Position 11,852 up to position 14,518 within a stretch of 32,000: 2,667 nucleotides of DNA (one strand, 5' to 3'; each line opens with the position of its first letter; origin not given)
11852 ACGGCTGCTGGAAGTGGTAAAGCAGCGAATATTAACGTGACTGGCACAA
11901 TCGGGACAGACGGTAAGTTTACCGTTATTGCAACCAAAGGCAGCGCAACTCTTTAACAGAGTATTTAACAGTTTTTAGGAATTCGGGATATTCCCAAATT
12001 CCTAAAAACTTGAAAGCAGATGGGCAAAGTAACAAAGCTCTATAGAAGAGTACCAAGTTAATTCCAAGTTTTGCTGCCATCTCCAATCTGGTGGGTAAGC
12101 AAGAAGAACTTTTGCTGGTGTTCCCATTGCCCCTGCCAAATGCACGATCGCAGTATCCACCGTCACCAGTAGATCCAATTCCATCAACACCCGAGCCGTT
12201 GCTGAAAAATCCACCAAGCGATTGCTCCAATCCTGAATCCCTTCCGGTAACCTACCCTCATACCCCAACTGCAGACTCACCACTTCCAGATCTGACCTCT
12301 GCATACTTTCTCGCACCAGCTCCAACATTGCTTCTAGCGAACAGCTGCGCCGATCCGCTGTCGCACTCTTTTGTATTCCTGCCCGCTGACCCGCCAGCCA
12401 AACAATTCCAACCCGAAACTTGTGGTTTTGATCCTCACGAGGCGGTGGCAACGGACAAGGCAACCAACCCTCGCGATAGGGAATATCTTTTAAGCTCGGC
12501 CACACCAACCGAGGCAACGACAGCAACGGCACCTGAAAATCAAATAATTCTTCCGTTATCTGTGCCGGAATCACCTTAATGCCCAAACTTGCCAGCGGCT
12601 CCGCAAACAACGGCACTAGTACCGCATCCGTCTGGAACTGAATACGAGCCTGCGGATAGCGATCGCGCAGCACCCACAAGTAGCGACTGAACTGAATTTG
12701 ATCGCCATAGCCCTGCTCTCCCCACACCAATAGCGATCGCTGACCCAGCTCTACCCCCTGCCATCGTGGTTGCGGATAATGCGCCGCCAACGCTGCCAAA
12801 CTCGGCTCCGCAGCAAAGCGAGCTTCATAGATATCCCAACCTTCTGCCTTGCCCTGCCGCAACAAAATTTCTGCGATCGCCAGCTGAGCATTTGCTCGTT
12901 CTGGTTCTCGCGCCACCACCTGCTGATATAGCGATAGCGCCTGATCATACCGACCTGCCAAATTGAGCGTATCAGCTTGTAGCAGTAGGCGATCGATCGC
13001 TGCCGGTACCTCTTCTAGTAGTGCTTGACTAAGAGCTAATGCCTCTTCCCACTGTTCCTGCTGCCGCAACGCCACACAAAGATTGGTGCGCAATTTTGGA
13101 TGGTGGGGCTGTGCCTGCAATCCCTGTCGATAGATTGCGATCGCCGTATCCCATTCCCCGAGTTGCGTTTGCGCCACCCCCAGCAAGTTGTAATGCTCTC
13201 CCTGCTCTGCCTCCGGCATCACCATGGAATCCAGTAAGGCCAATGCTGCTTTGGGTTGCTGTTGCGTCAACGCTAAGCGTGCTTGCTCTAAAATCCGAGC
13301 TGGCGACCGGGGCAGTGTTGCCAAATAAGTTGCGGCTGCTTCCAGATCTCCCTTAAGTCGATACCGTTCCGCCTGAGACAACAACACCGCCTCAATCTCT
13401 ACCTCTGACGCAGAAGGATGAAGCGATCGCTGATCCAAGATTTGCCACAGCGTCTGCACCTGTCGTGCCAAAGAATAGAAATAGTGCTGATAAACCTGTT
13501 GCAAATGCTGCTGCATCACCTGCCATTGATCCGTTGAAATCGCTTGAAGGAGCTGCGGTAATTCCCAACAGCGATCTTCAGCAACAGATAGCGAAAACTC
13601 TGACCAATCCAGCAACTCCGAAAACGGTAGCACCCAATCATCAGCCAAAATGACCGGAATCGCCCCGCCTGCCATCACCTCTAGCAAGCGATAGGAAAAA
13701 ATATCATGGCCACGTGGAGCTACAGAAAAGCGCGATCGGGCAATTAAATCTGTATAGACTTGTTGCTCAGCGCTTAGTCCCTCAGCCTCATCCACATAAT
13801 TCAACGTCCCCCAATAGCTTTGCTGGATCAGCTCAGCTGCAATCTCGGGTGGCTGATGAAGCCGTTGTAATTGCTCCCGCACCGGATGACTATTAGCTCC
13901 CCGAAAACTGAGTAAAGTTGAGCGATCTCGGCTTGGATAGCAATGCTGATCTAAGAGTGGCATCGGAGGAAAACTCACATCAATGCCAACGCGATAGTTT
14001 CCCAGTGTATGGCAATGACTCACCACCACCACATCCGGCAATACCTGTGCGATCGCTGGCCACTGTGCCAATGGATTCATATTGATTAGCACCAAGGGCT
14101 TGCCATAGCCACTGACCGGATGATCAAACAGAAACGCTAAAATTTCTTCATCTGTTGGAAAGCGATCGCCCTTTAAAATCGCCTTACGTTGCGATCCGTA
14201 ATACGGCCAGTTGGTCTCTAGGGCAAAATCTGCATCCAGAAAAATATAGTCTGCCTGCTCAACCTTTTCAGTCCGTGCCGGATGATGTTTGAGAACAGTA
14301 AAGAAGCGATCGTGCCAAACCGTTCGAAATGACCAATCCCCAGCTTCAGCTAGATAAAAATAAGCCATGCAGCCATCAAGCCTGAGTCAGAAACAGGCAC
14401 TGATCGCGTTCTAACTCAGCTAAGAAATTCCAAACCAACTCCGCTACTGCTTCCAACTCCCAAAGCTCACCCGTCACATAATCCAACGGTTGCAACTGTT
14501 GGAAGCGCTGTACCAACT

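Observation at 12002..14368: Unusual tri-modular GT47(exostosin)-TPR-GT9-like protein with a neighbouring half-size paralog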

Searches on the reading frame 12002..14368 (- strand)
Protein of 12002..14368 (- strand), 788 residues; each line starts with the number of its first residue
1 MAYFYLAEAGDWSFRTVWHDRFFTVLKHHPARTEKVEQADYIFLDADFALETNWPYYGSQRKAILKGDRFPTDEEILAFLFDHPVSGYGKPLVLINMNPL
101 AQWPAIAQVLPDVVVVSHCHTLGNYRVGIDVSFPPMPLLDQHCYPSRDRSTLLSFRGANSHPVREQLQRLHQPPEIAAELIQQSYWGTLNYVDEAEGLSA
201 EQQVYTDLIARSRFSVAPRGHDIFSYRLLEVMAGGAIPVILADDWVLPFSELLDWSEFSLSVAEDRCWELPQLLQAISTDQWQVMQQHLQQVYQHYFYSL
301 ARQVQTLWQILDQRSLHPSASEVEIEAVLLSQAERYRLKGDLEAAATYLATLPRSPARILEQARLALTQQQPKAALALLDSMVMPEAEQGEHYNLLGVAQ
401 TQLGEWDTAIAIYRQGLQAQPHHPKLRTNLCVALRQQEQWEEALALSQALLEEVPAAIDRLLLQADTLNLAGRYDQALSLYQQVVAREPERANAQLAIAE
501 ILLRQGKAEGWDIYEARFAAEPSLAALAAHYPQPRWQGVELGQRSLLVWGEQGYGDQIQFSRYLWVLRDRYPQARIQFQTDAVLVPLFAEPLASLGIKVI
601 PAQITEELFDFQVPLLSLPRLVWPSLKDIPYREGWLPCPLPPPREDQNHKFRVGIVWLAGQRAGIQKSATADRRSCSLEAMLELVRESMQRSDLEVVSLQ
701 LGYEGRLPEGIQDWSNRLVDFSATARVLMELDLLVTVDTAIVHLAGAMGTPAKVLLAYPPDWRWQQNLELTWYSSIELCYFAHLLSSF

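Call 3: search_protein_families(library=pfam, proteins=[window:12002-14368:-], max_evalue=0.01)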
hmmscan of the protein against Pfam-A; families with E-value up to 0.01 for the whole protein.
window:12002-14368:- (788 aa): 17 families
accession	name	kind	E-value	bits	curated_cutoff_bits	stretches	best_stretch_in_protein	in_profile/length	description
PF03016.20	Exostosin_GT47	-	1e-26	94.4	33.4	1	117-277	134-293/293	Exostosin GT47 domain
PF14559.12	TPR_19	-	4.2e-15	56.2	25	2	402-456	3-57/68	Tetratricopeptide repeat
PF13432.12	TPR_16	-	7.1e-11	42.8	32.7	3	471-509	10-48/65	Tetratricopeptide repeat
PF00515.34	TPR_1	-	1.9e-09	37.4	27.8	1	393-423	4-34/34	Tetratricopeptide repeat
PF13176.12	TPR_7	-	1.2e-07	31.7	27.9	0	395-417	4-26/36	Tetratricopeptide repeat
PF13428.12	TPR_14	-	1.7e-07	31.6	23.5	2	395-431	6-42/44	Tetratricopeptide repeat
PF12895.13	ANAPC3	-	3.9e-07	30.7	27.2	2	404-482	3-80/82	Anaphase-promoting complex, cyclosome, subunit 3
PF13414.12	TPR_11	-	1.1e-06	28.6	26.8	1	468-506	4-42/42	TPR repeat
PF24575.1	TPR_Slam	-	6.6e-06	26.9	35.2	1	400-443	57-100/104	Surface lipoprotein assembly modifier, N-terminal TPR repeats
PF07719.23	TPR_2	-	7.9e-06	26.1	27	0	393-423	4-34/34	Tetratricopeptide repeat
PF13431.12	TPR_17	-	3.7e-05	24.1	24.4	0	480-508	1-29/34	Tetratricopeptide repeat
PF13424.12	TPR_12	-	8e-05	23.2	30.1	1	428-486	7-73/77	Tetratricopeptide repeat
PF13181.12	TPR_8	-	0.00049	20.5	25.7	0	393-423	4-34/34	Tetratricopeptide repeat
PF01075.23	Glyco_transf_9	-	0.00095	19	22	1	720-751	173-204/247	Glycosyltransferase family 9 (heptosyltransferase)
PF13174.12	TPR_6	-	0.0012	19.8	26.3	0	461-490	3-32/33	Tetratricopeptide repeat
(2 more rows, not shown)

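Call 6: search_protein_families(library=ncbifam, proteins=[window:12002-14368:-], max_evalue=0.001)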
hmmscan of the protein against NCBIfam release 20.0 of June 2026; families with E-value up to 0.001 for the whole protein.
window:12002-14368:- (788 aa): 12 families
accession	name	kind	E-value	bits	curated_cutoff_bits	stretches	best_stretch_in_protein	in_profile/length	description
TIGR02917.1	PEP_TPR_lipo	equivalog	1.1e-20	73.1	312.2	2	361-509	95-244/899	XrtA/PEP-CTERM system TPR-repeat protein PrsT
NF040959.1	MamA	equivalog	1.9e-11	43.8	200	1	361-507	42-188/204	magnetosome protein MamA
TIGR03939.1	PGA_TPR_OMP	equivalog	1.8e-08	33.1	366.65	1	340-504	33-200/800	poly-beta-1,6 N-acetyl-D-glucosamine export porin PgaA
NF033920.0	C39_PA2778_fam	equivalog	1.4e-06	27.9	150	1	357-448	157-248/255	PA2778 family cysteine peptidase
NF007468.0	PRK10049.1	equivalog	2.2e-06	26.2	1043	1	404-509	81-185/817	poly-beta-1,6 N-acetyl-D-glucosamine export porin PgaA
NF052415.1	T3SS_chap_SctY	equivalog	1.4e-05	25.6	70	1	387-485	3-104/106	type III secretion apparatus assembly chaperone SctY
TIGR02521.1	type_IV_pilW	equivalog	3.3e-05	23.5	154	1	367-508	42-185/234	type IV pilus biogenesis/stability protein PilW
NF033758.1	gliding_GltE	equivalog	6.8e-05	22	225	0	396-456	126-186/411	adventurous gliding motility TPR repeat lipoprotein GltE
NF008520.0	PRK11447.1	equivalog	0.00013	19.9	858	1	435-508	582-653/1157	cellulose synthase complex outer membrane protein BcsC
NF053607.1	CHU_0125_OmpA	equivalog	0.0004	19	620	1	397-498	26-127/639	CHU_0125 family OmpA-like outer membrane integrity protein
NF047371.1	FlcA_CTERM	equivalog_domain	0.00062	18.3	300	1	383-486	431-535/646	periplasmic flagellar collar protein FlcA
NF033762.1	social_mot_Tgl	equivalog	0.00079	18.8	225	0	392-485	34-127/252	social motility TPR repeat lipoprotein Tgl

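Call 7: find_homologous_proteins(query=window:12002-14368:-, max_evalue=0.00001)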
Query window:12002-14368:- (788 aa): 18 proteins with E <= 0.00001 among 8000 candidates.
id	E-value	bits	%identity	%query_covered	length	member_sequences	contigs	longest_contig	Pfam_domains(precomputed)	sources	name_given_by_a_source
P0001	0.0e+0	1793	100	100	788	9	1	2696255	PF14559.13,PF24575.2,PF13414.13,PF03016.21,PF00515.35,PF12895.14,PF13176.13,PF13432.13,PF13428.13,PF07719.24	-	-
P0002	0.0e+0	1393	78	99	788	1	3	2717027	PF14559.13,PF13414.13,PF03016.21,PF00515.35,PF13424.13,PF13432.13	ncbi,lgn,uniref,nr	ncbi:exostosin domain-containing protein [Synechococcus elongatus]|uniref:Exostosin family protein n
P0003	0.0e+0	1343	78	97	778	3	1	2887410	PF14559.13,PF13414.13,PF03016.21,PF00515.35,PF13424.13,PF13176.13,PF13432.13,PF07719.24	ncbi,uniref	ncbi:exostosin family protein [Synechococcus elongatus IITB4]|uniref:exostosin domain-containing pro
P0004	0.0e+0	1326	76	99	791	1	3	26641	PF14559.13,PF13414.13,PF03016.21,PF00515.35,PF13176.13,PF07719.24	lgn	-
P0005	1.1e-78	284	31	49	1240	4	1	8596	PF03704.24,PF25060.1,PF13414.13,PF10952.16,PF12569.15,PF23241.2,PF13374.13,PF07721.21,PF23231.2,PF24575.2,PF02259.30,PF11846.15,PF00515.35,PF13424.13,PF23233.2,PF01075.24,PF14561.13,PF07719.24,PF13174.13,PF20308.5,PF25063.1,PF13431.13,PF23914.2,PF25062.2,PF13176.13,PF24885.2,PF13428.13,PF04733.21,PF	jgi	jgi:tetratricopeptide (TPR) repeat protein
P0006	5.8e-35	139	30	52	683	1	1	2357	PF03704.24,PF13431.13,PF23914.2,PF13414.13,PF13176.13,PF13428.13,PF13374.13,PF14559.13,PF02259.30,PF13371.13,PF00515.35,PF12895.14,PF13424.13,PF21033.5,PF13432.13,PF13181.13,PF12968.14,PF01239.29,PF07719.24,PF13174.13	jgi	jgi:tetratricopeptide (TPR) repeat protein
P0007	3.5e-34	137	31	53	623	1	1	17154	PF25063.1,PF13431.13,PF23914.2,PF13414.13,PF12569.15,PF13428.13,PF13374.13,PF14559.13,PF13371.13,PF00515.35,PF12895.14,PF13424.13,PF13432.13,PF13181.13,PF01075.24,PF07719.24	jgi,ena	-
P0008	3.5e-32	130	29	52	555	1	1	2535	PF03704.24,PF13414.13,PF13374.13,PF07721.21,PF24575.2,PF00515.35,PF13424.13,PF13429.13,PF14561.13,PF07719.24,PF13174.13,PF25063.1,PF14853.13,PF13431.13,PF23914.2,PF13176.13,PF13428.13,PF04733.21,PF14559.13,PF13371.13,PF17874.8,PF12895.14,PF21033.5,PF13432.13,PF13181.13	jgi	jgi:tetratricopeptide (TPR) repeat protein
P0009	4.3e-31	126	29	51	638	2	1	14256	PF13431.13,PF13414.13,PF13428.13,PF14559.13,PF24575.2,PF13371.13,PF00515.35,PF13424.13,PF21033.5,PF13432.13,PF13429.13,PF13181.13,PF01075.24,PF07719.24,PF13174.13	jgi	jgi:tetratricopeptide (TPR) repeat protein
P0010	7.8e-28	116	30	49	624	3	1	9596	PF03704.24,PF13431.13,PF23914.2,PF13414.13,PF13176.13,PF13428.13,PF13374.13,PF07721.21,PF14559.13,PF13371.13,PF00515.35,PF13424.13,PF13432.13,PF13429.13,PF13181.13,PF07719.24,PF13174.13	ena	-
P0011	1.5e-15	75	30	14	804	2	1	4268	PF13431.13,PF23914.2,PF13414.13,PF13176.13,PF12569.15,PF13428.13,PF13844.13,PF25064.2,PF13374.13,PF07721.21,PF14559.13,PF13371.13,PF00515.35,PF12895.14,PF13424.13,PF21033.5,PF13432.13,PF13181.13,PF12968.14,PF01239.29,PF07719.24,PF13174.13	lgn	-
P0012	6.0e-10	57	27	19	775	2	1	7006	PF25063.1,PF13431.13,PF23914.2,PF13414.13,PF13176.13,PF13428.13,PF13844.13,PF13374.13,PF14559.13,PF13371.13,PF00515.35,PF12895.14,PF13424.13,PF21033.5,PF13432.13,PF13181.13,PF07719.24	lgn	-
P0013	2.1e-8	51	31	12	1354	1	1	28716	PF03704.24,PF13431.13,PF23914.2,PF13414.13,PF13176.13,PF13428.13,PF13374.13,PF07721.21,PF14559.13,PF24575.2,PF07714.24,PF00069.32,PF17874.8,PF00515.35,PF22860.3,PF12895.14,PF13424.13,PF21033.5,PF13432.13,PF13181.13,PF07719.24,PF13174.13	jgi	jgi:tetratricopeptide (TPR) repeat protein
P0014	2.3e-7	48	31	13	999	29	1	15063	PF10602.16,PF03704.24,PF09976.16,PF13414.13,PF01535.27,PF12569.15,PF13374.13,PF07721.21,PF24575.2,PF02259.30,PF00515.35,PF13424.13,PF13429.13,PF14561.13,PF07719.24,PF13174.13,PF20308.5,PF25063.1,PF13431.13,PF23914.2,PF25058.2,PF13176.13,PF24885.2,PF13428.13,PF25064.2,PF14559.13,PF10516.16,PF13371.13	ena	-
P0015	1.1e-6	46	29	14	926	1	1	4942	PF25060.1,PF13414.13,PF12569.15,PF09613.17,PF24575.2,PF00515.35,PF13424.13,PF13429.13,PF14561.13,PF07719.24,PF13174.13,PF20308.5,PF25063.1,PF13431.13,PF23914.2,PF25062.2,PF13176.13,PF13428.13,PF25064.2,PF14559.13,PF13371.13,PF12895.14,PF13432.13,PF13181.13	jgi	jgi:putative PEP-CTERM system TPR-repeat lipoprotein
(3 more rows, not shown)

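Call 8: search_solved_structures(query=window:12002-14368:-, max_evalue=1, show_alignments=3)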
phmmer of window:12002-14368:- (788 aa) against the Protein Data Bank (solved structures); distinct sequences matched with E-value up to 1: 83 (the best 60 are shown).
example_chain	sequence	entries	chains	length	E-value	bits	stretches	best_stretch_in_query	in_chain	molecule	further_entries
8bu0_A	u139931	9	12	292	1.1e-20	77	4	393-514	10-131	Consensus tetratricopeptide repeat protein | Crystal structure of an 8-repeat consensus TPR superhelix with Zinc. | Monomer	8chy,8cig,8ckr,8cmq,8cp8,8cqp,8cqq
9qhb_A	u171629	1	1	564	4.1e-20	75.2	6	393-506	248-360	Engineered tetratricopeptide repeat protein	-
7sch_A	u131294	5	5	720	1.9e-14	56.4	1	199-315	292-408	Exostosin-1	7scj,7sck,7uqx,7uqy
7zay_A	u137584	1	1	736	1.9e-14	56.4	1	199-315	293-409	Exostosin-1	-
7scj_B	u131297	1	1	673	6.5e-14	54.6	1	124-319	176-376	Exostosin-2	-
7sch_B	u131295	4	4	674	6.5e-14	54.6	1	124-319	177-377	Exostosin-2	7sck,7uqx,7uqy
7zay_B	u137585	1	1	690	6.8e-14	54.6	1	124-319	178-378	Exostosin-2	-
9qhc_A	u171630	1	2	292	3.8e-11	45.5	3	393-518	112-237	Engineered tetratricopeptide repeat protein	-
1w3b_A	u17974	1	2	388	2.8e-10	42.6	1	377-510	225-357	UDP-N-ACETYLGLUCOSAMINE--PEPTIDE N-ACETYLGLUCOSAMINYLTRANSFERASE 110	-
6eou_A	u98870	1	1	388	3.2e-10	42.4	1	390-510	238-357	UDP-N-acetylglucosamine--peptide N-acetylglucosaminyltransferase 110 kDa subunit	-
7yea_A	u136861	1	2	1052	1.4e-09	40.3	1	384-510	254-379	UDP-N-acetylglucosamine--peptide N-acetylglucosaminyltransferase 110 kDa subunit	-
7yeh_B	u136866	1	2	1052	1.4e-09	40.3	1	379-510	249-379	UDP-N-acetylglucosamine--peptide N-acetylglucosaminyltransferase 110 kDa subunit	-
7ntf_A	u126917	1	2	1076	1.6e-09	40.1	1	384-510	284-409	Isoform 1 of UDP-N-acetylglucosamine--peptide N-acetylglucosaminyltransferase 110 kDa subu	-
6xt9_D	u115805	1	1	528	3.9e-09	38.8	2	364-489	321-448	Bardet-Biedl syndrome 4 protein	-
8ch0_A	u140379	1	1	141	2.9e-07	32.7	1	393-517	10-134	Consensus tetratricopeptide repeat protein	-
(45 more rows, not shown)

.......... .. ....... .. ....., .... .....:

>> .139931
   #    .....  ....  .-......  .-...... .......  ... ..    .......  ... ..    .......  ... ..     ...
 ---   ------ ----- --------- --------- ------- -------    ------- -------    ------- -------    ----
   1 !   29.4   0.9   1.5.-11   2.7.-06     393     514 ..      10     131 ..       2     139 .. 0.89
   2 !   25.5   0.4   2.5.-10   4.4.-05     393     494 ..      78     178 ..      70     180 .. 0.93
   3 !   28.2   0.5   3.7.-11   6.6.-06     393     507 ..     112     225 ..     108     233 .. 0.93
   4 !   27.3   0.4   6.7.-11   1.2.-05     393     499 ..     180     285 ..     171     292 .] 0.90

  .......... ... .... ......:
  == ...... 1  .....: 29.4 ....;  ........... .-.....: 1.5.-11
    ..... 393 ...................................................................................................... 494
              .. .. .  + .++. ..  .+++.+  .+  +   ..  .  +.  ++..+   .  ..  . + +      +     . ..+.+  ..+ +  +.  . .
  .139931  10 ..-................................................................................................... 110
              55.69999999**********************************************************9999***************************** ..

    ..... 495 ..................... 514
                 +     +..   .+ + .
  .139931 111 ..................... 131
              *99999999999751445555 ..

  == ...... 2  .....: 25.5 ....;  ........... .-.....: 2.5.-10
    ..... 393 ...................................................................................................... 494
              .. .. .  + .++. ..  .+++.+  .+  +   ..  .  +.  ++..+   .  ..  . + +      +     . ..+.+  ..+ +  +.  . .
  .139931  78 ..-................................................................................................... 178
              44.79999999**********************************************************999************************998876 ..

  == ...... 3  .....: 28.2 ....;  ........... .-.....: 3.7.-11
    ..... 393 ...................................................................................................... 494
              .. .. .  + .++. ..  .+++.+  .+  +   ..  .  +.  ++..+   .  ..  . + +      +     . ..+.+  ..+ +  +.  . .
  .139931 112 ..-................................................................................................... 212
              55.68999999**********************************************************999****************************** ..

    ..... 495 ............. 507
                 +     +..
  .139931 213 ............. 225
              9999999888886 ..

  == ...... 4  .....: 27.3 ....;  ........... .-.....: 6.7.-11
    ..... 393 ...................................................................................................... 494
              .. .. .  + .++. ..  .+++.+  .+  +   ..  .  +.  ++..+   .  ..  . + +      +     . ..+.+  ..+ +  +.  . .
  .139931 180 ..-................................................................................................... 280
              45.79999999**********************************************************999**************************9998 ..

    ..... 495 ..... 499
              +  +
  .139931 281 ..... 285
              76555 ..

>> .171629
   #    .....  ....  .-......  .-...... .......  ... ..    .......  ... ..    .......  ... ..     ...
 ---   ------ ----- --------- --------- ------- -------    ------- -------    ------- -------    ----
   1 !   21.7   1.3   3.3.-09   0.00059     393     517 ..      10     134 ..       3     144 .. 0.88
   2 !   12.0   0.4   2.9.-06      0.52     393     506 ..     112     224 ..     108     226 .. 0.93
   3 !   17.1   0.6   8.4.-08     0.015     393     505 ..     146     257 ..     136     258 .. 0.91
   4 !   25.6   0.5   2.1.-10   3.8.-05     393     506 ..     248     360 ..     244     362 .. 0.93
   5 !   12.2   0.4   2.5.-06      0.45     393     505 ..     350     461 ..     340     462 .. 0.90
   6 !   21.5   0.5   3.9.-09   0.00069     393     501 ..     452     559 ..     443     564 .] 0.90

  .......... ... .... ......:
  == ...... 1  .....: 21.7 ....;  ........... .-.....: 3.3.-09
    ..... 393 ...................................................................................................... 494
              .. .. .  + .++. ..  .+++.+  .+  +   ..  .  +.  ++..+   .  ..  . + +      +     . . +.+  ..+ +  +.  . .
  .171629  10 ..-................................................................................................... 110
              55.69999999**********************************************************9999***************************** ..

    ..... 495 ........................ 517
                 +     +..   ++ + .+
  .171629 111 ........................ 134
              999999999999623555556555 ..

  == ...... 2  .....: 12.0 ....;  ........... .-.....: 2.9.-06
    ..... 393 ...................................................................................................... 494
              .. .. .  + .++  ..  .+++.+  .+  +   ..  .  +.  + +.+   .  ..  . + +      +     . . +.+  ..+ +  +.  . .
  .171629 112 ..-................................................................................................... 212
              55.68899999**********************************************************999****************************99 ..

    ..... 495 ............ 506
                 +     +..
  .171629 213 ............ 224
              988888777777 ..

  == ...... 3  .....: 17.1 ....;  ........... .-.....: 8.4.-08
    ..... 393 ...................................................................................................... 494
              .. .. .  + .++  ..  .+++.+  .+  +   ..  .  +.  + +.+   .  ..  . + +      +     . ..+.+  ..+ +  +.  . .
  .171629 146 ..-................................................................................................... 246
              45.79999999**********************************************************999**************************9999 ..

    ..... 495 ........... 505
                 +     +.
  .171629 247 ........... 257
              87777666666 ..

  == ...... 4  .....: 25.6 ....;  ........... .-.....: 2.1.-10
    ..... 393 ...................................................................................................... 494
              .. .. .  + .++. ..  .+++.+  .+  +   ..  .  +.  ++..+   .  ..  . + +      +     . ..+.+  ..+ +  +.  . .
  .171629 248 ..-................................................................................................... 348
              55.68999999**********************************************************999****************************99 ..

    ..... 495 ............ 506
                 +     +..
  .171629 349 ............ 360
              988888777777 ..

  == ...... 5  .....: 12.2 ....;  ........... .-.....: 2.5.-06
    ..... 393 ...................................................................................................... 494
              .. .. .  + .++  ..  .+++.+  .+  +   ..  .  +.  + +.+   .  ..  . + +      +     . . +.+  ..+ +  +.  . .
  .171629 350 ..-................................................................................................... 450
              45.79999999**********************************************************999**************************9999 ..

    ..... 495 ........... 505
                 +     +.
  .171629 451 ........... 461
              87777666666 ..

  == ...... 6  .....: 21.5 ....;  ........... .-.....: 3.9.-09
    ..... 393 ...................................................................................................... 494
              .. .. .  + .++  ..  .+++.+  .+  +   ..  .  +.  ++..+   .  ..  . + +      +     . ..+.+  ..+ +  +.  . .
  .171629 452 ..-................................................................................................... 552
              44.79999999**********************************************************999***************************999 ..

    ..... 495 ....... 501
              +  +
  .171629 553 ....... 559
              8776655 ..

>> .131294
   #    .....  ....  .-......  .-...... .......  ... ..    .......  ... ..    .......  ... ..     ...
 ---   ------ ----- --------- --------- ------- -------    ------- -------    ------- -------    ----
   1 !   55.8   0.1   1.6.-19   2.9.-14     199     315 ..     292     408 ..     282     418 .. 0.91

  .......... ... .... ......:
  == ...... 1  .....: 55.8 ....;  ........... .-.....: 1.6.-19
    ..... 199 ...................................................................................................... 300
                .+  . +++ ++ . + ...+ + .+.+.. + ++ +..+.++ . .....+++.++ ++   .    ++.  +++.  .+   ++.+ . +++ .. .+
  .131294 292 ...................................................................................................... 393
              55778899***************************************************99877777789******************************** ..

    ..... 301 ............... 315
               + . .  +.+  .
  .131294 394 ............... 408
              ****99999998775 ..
